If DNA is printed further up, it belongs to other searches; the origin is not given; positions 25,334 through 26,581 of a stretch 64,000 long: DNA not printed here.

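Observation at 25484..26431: An Fcl-family reductase has no adjacent Gmd and may be the ColC partner of the ColD-like enzyme 19 kb away.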

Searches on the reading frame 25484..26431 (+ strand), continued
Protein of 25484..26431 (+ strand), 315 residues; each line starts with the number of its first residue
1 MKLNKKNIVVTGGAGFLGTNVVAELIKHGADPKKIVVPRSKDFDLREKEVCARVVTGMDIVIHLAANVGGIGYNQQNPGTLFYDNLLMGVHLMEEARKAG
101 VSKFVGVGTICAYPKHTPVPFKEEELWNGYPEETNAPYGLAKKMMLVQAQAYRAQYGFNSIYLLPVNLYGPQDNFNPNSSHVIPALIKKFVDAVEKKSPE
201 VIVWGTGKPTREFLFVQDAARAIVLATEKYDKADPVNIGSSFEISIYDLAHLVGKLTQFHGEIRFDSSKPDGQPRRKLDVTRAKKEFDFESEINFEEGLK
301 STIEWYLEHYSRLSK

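Call 18: find_homologous_proteins(query=window:25484-26431:+, max_evalue=1e-30)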
Query window:25484-26431:+ (315 aa): 8000 proteins with E <= 1e-30 among 8000 candidates; the best 120 are listed.
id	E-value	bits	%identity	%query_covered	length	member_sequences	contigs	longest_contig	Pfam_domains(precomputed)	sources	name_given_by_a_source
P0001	5.0e-211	718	100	100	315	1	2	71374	PF16363.12,PF02719.22,PF01073.26,PF13460.13,PF01370.28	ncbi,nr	ncbi:GDP-L-fucose synthase [Candidatus Woesebacteria bacterium]|nr:GDP-L-fucose synthase [Candidatus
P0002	1.0e-200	684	94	100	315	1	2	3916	PF16363.12,PF02719.22,PF01073.26,PF01370.28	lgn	-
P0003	2.3e-191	653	90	100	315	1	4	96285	PF04321.24,PF16363.12,PF02719.22,PF01073.26,PF13460.13,PF01370.28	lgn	-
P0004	3.9e-190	649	90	100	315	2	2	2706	PF04321.24,PF16363.12,PF02719.22,PF01073.26,PF13460.13,PF01370.28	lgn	-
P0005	8.5e-164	562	79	98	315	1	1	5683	PF04321.24,PF16363.12,PF02719.22,PF01073.26,PF13460.13,PF01370.28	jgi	jgi:GDP-L-fucose synthase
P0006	1.0e-163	562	80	97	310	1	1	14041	PF16363.12,PF02719.22,PF01073.26,PF13460.13,PF01370.28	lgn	-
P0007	2.8e-162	557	80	96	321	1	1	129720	PF04321.24,PF16363.12,PF02719.22,PF01073.26,PF07993.19,PF13460.13,PF01370.28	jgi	jgi:GDP-L-fucose synthase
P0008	4.0e-162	557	77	98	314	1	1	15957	PF16363.12,PF02719.22,PF01073.26,PF13460.13,PF01370.28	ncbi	-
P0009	6.6e-162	556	78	98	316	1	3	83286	PF16363.12,PF02719.22,PF01073.26,PF13460.13,PF01370.28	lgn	-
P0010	5.3e-161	553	80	96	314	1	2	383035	PF04321.24,PF16363.12,PF02719.22,PF01073.26,PF07993.19,PF13460.13,PF01370.28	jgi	jgi:GDP-L-fucose synthase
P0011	1.4e-160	552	78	98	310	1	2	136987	PF16363.12,PF02719.22,PF01073.26,PF13460.13,PF01370.28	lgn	-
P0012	2.3e-160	551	77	98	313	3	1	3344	PF16363.12,PF02719.22,PF01073.26,PF07993.19,PF13460.13,PF01370.28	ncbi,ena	-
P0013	2.5e-160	551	77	97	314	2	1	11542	PF04321.24,PF16363.12,PF02719.22,PF01073.26,PF13460.13,PF01370.28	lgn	-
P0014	3.3e-160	551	78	96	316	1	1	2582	PF16363.12,PF02719.22,PF01073.26,PF13460.13,PF01370.28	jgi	jgi:GDP-L-fucose synthase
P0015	6.2e-160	550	78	98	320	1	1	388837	PF04321.24,PF16363.12,PF02719.22,PF01073.26,PF13460.13,PF01370.28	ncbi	-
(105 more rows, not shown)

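Call 19: find_related_loci(query=window:25484-26431:+, collection=genome_contigs, flank=10000)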
Query window:25484-26431:+ (315 aa) in genome_contigs; peptide patterns used: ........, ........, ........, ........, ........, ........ (x = any residue, [..] = any of these).
263 stretches matched a pattern; 138 encode a relative of the query (tblastn E <= 1e-3); the best 80 are kept; 80 distinct loci.
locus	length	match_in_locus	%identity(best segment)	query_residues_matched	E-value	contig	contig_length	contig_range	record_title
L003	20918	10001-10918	91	10-315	0e+0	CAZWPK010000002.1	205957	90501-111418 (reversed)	MAG TPA_asm: uncultured Pseudomonadales bacterium isolate binchicken_co347_42 genome assembly, contig: NODE_32_length_20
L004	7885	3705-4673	73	1-315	2e-161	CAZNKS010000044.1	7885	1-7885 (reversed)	MAG TPA_asm: uncultured Pseudomonadales bacterium isolate SRP170004_co1_558 genome assembly, contig: NODE_15005_length_7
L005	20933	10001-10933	74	3-313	6e-160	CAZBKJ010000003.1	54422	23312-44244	MAG TPA_asm: uncultured Pseudomonadales bacterium isolate SRP286056_co1_272 genome assembly, contig: NODE_575_length_544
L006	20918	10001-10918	75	1-306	2e-159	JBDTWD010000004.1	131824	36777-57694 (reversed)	MAG: Candidatus Woesebacteria bacterium isolate cluster3_bin.83 NODE_168_length_131824_cov_12.440164, whole genome shotg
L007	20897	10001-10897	76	6-306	3e-158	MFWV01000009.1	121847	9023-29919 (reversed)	MAG: Candidatus Pacebacteria bacterium RIFOXYA1_FULL_38_18 rifoxya1_full_scaffold_40, whole genome shotgun sequence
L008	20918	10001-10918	75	1-306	1e-157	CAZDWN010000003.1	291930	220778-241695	MAG TPA_asm: uncultured Pseudomonadales bacterium isolate SRP170004_co1_144 genome assembly, contig: NODE_33_length_2919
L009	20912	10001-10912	74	6-311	5e-155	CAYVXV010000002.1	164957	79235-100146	MAG TPA_asm: uncultured Pseudomonadales bacterium isolate SRP193661_co2_36 genome assembly, contig: NODE_47_length_16495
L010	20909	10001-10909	72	6-310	2e-152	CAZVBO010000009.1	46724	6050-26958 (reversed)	MAG TPA_asm: uncultured Pseudomonadales bacterium isolate SRP304446_co1_134 genome assembly, contig: NODE_507_length_467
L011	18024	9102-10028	71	1-309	3e-151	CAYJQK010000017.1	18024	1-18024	MAG TPA_asm: uncultured Candidatus Saccharibacteria bacterium isolate ERP125453_co1_291 genome assembly, contig: NODE_31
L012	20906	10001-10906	72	3-306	2e-151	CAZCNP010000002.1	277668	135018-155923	MAG TPA_asm: uncultured Gammaproteobacteria bacterium isolate binchicken_co38_1123 genome assembly, contig: NODE_94_leng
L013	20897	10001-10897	73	6-306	9e-151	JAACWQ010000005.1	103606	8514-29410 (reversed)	MAG: Candidatus Paceibacterota bacterium isolate CG_2015-01t_44_17 CG_2015-01t_curated_scaffold_48, whole genome shotgun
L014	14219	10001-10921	71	4-312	1e-150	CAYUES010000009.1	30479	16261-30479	MAG TPA_asm: uncultured Pseudomonadales bacterium isolate SRP329715_co2_11 genome assembly, contig: NODE_3132_length_304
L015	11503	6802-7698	71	6-306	1e-149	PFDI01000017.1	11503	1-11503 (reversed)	MAG: Candidatus Pacebacteria bacterium CG10_big_fil_rev_8_21_14_0_10_44_54 CG10_8_21_14_0.10_scaffold_5978_c, whole geno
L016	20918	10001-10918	71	3-310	6e-150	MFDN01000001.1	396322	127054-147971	MAG: Candidatus Daviesbacteria bacterium RIFCSPLOWO2_01_FULL_39_23 rifcsplowo2_01_scaffold_1, whole genome shotgun seque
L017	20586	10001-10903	73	6-308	1e-149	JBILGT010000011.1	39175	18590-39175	MAG: Limisphaerales bacterium isolate ME2016-09-28_3300042471_group7_bin68 Rohwer_bin1526_scaffold_346_c1, whole genome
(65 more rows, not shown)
